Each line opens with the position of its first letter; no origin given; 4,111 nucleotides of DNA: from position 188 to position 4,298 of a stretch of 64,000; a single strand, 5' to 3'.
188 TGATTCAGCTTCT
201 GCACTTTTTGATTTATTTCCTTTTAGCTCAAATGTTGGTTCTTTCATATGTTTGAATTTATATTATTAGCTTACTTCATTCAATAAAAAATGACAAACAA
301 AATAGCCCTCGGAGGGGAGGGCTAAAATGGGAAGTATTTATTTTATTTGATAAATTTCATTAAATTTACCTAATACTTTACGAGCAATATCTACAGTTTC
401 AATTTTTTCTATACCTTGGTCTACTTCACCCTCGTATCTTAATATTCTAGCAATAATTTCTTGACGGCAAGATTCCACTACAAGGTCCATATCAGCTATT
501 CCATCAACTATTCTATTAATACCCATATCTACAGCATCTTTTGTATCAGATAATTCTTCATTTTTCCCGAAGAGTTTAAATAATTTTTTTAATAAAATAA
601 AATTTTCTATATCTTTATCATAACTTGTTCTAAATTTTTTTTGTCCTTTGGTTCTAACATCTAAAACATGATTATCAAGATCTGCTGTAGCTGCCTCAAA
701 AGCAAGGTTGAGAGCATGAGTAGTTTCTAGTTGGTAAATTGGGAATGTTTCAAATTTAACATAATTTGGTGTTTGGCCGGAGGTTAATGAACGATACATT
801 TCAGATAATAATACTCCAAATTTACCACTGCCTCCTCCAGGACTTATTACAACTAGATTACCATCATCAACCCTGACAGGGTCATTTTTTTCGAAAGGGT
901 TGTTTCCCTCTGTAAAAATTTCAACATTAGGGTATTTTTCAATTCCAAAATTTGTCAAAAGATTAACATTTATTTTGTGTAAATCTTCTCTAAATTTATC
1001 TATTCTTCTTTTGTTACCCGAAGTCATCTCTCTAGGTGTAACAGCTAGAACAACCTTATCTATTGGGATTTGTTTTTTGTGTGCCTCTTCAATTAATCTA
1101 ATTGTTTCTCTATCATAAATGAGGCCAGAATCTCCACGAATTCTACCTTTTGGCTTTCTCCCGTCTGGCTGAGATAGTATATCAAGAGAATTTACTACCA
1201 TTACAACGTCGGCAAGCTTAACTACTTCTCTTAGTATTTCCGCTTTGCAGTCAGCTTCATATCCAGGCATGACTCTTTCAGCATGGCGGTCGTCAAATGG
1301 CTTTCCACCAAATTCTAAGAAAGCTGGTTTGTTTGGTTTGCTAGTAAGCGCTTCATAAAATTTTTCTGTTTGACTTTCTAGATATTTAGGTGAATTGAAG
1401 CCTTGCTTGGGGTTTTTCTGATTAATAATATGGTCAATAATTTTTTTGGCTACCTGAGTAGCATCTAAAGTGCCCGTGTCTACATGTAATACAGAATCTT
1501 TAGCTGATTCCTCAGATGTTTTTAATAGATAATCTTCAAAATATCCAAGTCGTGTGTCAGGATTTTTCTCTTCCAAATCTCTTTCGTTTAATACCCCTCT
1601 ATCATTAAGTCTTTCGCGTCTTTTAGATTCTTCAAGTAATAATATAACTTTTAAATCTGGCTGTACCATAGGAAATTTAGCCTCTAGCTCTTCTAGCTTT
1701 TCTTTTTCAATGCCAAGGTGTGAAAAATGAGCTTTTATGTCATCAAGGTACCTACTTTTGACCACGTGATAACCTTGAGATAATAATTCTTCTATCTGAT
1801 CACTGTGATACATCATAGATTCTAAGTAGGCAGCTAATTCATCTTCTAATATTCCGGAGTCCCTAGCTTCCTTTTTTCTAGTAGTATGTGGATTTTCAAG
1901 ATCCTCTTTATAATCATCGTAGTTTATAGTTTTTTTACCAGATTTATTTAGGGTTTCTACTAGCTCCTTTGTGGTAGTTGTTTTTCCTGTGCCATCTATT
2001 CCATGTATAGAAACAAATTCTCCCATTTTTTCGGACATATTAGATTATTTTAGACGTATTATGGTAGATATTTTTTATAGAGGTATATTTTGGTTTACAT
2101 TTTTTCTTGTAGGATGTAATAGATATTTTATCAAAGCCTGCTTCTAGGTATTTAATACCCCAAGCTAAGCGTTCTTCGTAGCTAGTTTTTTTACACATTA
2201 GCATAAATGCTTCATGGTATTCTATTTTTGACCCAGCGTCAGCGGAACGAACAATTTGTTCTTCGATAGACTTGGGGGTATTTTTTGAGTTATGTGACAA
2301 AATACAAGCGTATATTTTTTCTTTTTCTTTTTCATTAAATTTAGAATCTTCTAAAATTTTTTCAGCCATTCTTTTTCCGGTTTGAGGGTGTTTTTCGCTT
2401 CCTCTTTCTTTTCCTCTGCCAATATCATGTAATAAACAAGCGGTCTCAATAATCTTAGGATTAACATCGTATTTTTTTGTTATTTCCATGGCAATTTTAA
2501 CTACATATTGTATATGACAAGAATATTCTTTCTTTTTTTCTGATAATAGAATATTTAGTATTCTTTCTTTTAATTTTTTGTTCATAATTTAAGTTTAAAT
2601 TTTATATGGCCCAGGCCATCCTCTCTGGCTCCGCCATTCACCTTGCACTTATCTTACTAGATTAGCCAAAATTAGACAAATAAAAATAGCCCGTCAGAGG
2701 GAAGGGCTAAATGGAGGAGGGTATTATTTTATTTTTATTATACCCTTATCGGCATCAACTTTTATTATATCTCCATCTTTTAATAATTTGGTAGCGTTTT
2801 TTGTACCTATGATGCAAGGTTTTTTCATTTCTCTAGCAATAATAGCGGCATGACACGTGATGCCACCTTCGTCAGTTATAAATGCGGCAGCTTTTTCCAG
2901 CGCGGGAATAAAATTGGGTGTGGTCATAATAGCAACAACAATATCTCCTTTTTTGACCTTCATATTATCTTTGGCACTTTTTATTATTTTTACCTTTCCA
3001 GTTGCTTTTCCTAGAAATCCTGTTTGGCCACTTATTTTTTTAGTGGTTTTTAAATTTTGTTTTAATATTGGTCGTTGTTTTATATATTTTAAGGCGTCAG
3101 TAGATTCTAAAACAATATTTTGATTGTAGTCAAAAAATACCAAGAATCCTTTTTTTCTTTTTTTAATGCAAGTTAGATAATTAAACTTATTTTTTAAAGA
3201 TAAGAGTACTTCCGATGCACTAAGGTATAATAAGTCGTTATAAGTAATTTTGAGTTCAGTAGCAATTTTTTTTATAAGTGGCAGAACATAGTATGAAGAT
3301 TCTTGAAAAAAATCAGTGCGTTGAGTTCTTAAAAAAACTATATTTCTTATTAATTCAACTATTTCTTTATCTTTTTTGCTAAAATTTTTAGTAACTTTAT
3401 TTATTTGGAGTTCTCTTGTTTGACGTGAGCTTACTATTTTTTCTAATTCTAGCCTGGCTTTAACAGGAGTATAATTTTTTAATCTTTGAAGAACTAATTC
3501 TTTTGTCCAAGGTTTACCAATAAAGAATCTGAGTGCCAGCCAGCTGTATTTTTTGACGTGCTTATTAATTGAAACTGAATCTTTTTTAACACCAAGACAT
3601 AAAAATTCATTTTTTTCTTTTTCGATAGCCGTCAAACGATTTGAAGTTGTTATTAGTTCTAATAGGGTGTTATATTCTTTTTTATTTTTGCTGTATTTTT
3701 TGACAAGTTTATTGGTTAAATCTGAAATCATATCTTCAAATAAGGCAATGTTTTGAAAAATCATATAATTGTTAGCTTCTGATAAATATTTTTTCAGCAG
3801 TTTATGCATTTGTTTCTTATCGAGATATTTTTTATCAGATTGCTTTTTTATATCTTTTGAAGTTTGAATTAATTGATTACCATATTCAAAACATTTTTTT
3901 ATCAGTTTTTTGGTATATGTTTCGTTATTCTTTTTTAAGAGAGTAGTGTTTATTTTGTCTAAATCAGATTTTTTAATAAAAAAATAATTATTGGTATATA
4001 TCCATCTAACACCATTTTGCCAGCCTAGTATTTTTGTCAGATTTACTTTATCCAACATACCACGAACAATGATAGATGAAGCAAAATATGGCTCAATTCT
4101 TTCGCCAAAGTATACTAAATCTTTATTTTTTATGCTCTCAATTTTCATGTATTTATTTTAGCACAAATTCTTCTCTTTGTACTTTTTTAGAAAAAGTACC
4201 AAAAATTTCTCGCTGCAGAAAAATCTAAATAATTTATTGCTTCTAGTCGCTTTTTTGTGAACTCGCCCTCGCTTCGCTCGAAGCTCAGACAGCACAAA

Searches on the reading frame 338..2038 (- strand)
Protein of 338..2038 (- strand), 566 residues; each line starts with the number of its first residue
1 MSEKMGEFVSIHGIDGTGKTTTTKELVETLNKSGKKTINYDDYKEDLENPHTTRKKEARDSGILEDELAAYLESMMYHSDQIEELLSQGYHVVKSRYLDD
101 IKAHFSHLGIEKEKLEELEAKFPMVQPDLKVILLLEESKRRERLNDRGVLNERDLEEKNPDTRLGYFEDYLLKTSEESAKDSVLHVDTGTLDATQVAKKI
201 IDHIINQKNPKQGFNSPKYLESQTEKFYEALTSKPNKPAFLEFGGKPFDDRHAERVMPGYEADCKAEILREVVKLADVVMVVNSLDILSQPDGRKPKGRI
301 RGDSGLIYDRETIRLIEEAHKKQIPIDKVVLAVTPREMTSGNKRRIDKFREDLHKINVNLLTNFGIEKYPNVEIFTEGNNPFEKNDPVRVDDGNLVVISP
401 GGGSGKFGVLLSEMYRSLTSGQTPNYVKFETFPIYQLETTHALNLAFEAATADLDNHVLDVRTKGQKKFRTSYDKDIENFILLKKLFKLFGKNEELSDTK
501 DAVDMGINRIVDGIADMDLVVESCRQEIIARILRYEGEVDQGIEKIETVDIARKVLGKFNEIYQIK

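Call 13: search_protein_families(library=pfam, proteins=[window:338-2038:-])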
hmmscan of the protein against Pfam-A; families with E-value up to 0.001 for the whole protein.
window:338-2038:- (566 aa): 3 families
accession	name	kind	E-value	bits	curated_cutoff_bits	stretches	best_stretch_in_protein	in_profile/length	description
PF08903.17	DUF1846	-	5.4e-67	226.4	27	1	213-556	2-329/333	Domain of unknown function DUF1846, N-terminal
PF02223.23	Thymidylate_kin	-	1e-10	42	27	1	11-158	1-149/185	Thymidylate kinase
PF13238.12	AAA_18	-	2.5e-05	25.1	29.4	1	11-149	3-113/128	AAA domain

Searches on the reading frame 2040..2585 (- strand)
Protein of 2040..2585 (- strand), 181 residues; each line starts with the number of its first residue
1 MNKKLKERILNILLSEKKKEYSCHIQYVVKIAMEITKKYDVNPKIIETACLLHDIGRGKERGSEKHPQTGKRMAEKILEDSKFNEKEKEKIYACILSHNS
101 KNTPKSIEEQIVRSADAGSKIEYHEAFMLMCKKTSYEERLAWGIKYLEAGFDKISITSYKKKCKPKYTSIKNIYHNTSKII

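Call 13: search_protein_families(library=pfam, proteins=[window:2040-2585:-])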
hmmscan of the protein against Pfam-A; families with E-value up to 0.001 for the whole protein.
window:2040-2585:- (181 aa): 1 family
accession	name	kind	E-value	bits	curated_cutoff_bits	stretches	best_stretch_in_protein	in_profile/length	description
PF01966.28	HD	-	6.2e-14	52.7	22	1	23-117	3-112/116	HD domain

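Call 15: find_homologous_proteins(query=window:2040-2585:-)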
Query window:2040-2585:- (181 aa): 58 proteins with E <= 0.001 among 268 candidates.
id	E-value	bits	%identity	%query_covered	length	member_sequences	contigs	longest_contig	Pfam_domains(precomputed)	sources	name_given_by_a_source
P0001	3.9e-112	390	100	100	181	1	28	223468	PF01966.29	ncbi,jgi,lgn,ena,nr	ncbi:MAG: HD domain-containing protein [Candidatus Komeilibacteria bacterium]|jgi:putative nucleotid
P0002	5.0e-91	321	82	98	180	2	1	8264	PF01966.29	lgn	-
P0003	2.1e-78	280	72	99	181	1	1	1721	PF01966.29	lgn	-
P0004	7.6e-76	272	69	99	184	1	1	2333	PF01966.29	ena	-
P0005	5.4e-74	266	66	100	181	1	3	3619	PF01966.29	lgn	-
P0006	1.9e-73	264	68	100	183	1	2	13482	PF01966.29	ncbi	-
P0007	1.5e-72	261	65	100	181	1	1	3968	PF01966.29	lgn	-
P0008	6.1e-72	259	64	100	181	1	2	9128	PF01966.29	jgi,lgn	jgi:putative nucleotidyltransferase with HDIG domain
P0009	6.7e-71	256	67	92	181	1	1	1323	PF01966.29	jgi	-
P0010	1.2e-70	255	63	100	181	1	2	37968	PF01966.29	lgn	-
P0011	9.2e-70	252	63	100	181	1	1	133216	PF01966.29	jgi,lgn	jgi:putative nucleotidyltransferase with HDIG domain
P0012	3.4e-68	247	63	100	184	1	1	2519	PF01966.29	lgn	-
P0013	3.5e-68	247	65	100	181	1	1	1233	PF01966.29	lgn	-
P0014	1.4e-67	245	65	97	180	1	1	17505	PF01966.29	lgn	-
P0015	2.6e-67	244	64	100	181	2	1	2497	PF01966.29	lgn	-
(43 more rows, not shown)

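Call 17: find_encoding_contigs(protein=P0002, flank=3000, max_places=3)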
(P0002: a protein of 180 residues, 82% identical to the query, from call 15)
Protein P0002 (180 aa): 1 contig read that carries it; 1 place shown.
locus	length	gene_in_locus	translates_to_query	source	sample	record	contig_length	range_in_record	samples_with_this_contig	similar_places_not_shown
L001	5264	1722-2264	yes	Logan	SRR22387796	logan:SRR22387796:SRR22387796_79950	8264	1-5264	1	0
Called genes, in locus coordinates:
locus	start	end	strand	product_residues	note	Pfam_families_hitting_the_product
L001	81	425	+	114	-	-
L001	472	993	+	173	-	PF01966:HD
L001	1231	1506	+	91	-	-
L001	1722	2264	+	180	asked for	PF01966:HD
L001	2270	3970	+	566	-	PF02223:Thymidylate_kin, PF08903:DUF1846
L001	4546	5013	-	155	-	-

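Call 18: find_encoding_contigs(protein=P0011, flank=3000, max_places=3)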
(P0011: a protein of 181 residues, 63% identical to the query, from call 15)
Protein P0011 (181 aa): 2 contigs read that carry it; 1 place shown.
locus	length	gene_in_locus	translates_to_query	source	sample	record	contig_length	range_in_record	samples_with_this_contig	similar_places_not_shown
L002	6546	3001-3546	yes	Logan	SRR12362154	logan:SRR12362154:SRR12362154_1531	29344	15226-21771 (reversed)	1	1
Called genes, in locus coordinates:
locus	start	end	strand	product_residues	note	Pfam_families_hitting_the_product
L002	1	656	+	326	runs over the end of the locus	PF00294:PfkB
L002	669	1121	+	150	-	PF00908:dTDP_sugar_isom, PF05523:FdtA (weak), PF14667:Polysacc_synt_C (weak)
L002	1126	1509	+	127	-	PF11969:DcpS_C, PF01230:HIT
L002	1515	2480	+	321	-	PF01073:3Beta_HSD, PF01370:Epimerase, PF02719:Polysacc_synt_2, PF04321:RmlD_sub_bind, PF07993:NAD_binding_4, PF13460:NAD_binding_10, PF16363:GDP_Man_Dehyd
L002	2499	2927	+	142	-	PF00072:Response_reg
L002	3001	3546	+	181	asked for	PF01966:HD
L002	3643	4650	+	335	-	PF00022:Actin (weak), PF06723:MreB_Mbl, PF00012:HSP70, PF14450:FtsA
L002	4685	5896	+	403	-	PF13439:Glyco_transf_4, PF20706:GT4-conflict, PF00534:Glycos_transf_1, PF13692:Glyco_trans_1_4, PF13524:Glyco_trans_1_2 (weak)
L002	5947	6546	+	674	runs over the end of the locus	PF00082:Peptidase_S8, PF01839:FG-GAP (faint), PF13517:FG-GAP_3 (weak)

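Call 60: find_encoding_contigs(protein=P0001, flank=1500, max_places=10)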
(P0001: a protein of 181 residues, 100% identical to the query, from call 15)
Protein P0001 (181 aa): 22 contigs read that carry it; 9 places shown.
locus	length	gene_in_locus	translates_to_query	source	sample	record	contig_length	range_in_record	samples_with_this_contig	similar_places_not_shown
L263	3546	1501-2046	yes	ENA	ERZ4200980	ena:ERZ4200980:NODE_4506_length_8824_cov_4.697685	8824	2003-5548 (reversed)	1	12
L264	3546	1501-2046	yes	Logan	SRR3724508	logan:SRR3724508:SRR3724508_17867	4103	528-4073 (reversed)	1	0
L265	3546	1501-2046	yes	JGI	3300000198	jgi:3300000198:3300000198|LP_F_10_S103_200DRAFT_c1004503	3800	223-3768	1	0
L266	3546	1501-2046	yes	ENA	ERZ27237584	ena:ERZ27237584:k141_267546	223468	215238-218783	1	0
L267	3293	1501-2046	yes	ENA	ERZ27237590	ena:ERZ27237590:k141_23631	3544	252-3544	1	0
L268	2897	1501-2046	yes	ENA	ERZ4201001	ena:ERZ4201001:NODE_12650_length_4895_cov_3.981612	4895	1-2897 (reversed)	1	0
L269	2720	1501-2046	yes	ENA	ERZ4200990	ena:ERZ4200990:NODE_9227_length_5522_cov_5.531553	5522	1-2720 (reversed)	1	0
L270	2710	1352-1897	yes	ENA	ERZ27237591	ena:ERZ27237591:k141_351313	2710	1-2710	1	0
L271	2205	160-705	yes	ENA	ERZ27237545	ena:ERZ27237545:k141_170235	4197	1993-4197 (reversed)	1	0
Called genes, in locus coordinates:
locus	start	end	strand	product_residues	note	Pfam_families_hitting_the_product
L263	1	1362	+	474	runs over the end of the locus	PF00391:PEP-utilizers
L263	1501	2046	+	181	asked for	PF01966:HD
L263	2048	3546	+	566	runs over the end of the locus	PF02223:Thymidylate_kin, PF08903:DUF1846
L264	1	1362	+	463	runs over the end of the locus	?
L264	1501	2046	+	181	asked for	PF01966:HD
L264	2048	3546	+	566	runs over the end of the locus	PF02223:Thymidylate_kin, PF08903:DUF1846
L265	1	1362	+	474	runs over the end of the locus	PF00391:PEP-utilizers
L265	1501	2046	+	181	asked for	PF01966:HD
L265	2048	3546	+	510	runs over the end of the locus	?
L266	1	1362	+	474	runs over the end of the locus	PF00391:PEP-utilizers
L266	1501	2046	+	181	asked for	PF01966:HD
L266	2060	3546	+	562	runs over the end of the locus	PF02223:Thymidylate_kin, PF08903:DUF1846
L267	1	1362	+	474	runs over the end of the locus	PF00391:PEP-utilizers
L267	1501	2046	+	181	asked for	PF01966:HD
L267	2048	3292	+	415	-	?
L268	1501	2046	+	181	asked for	PF01966:HD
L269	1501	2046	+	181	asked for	PF01966:HD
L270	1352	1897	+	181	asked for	PF01966:HD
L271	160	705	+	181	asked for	PF01966:HD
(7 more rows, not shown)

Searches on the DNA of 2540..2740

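Call 7: search_rna_families(source=window, start=2540, end=2740, threshold=evalue, max_evalue=10, show_alignments=4)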
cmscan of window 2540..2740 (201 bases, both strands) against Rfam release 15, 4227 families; matches with E-value up to 10: 7.
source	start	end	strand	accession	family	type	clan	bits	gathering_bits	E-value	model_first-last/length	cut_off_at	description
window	2583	2734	+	RF02148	MESTIT1_1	Gene; lncRNA;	-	17.6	50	2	1-144/144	no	MEST intronic transcript 1, antisense RNA conserved region 1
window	2540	2637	+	RF02516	MIR393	Gene; miRNA;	-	16.6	60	0.32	31-126/126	5'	mir-393 microRNA precursor family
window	2675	2740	-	RF02860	Arrc14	Gene; sRNA;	-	16.3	99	3.2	23-167/167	5'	Actinobacillus sRNA 14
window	2681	2734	+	RF02628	Hrs1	Gene; sRNA;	-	16.2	56.4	0.62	1-74/74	no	Hfq-regulated sRNA 1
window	2681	2722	-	RF02278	Betaproteobacteria_toxic_sRNA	Gene; sRNA;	-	14.9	50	0.97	1-64/64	no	Betaproteobacteria toxic small RNA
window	2672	2740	-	RF00557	L10_leader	Cis-reg; leader;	-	13.1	44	5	67-138/138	5'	Ribosomal protein L10 leader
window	2540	2628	+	RF02852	Ysr206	Gene; sRNA;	-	10.3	124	1.8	214-312/312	5'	Yersinia sRNA 206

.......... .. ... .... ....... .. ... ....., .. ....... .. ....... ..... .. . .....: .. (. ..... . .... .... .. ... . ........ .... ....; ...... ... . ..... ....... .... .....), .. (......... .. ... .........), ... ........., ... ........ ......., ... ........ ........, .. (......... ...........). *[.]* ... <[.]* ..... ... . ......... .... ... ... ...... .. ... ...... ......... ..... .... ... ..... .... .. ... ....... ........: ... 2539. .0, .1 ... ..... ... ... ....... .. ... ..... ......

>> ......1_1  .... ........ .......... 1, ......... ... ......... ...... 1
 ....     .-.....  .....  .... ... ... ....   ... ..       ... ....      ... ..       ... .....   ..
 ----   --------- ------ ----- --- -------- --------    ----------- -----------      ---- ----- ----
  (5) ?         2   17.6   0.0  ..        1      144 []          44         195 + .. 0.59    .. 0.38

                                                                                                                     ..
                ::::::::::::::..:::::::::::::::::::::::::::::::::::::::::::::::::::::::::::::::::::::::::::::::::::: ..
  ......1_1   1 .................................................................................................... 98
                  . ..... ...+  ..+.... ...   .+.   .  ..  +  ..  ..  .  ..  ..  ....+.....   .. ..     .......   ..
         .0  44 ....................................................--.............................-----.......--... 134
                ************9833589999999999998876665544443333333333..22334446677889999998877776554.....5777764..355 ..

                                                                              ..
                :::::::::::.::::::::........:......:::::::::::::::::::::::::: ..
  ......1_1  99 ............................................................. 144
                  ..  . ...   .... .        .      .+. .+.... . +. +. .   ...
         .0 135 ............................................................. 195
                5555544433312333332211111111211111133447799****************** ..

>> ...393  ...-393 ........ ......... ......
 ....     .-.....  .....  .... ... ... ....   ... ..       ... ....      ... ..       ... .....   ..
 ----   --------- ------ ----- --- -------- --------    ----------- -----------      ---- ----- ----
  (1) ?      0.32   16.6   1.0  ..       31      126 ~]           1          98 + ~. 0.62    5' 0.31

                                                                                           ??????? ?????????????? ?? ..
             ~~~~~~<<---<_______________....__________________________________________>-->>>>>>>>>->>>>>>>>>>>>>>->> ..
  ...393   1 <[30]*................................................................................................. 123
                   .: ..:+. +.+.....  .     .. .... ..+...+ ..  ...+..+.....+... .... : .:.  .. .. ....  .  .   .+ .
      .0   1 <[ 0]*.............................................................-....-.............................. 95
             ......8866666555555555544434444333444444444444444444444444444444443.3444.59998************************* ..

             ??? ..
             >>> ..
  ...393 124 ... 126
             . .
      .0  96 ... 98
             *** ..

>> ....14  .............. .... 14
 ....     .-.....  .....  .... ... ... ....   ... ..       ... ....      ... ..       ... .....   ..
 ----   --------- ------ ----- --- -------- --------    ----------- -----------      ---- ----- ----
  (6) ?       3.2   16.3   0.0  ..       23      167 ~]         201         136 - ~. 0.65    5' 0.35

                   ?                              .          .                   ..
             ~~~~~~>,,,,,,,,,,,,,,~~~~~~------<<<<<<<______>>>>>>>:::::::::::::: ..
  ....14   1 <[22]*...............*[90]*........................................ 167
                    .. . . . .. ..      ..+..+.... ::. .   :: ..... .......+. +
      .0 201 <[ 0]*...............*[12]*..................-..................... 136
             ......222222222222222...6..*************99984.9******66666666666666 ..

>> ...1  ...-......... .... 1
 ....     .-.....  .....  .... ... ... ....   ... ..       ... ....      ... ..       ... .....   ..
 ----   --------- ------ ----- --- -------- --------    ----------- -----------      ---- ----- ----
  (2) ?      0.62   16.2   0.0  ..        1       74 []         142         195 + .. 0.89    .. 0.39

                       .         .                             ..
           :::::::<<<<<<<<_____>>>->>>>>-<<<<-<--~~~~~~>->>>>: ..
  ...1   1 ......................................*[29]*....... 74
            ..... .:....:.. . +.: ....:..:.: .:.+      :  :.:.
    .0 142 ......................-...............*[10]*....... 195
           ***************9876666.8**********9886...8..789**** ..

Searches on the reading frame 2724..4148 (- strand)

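Call 13: search_protein_families(library=pfam, proteins=[window:2724-4148:-])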
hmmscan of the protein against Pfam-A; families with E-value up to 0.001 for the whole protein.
window:2724-4148:- (474 aa): 1 family
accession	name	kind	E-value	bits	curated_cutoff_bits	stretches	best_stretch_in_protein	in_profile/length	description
PF00391.29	PEP-utilizers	-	9.9e-27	92.8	23.1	1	399-469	2-72/72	PEP-utilising enzyme, mobile domain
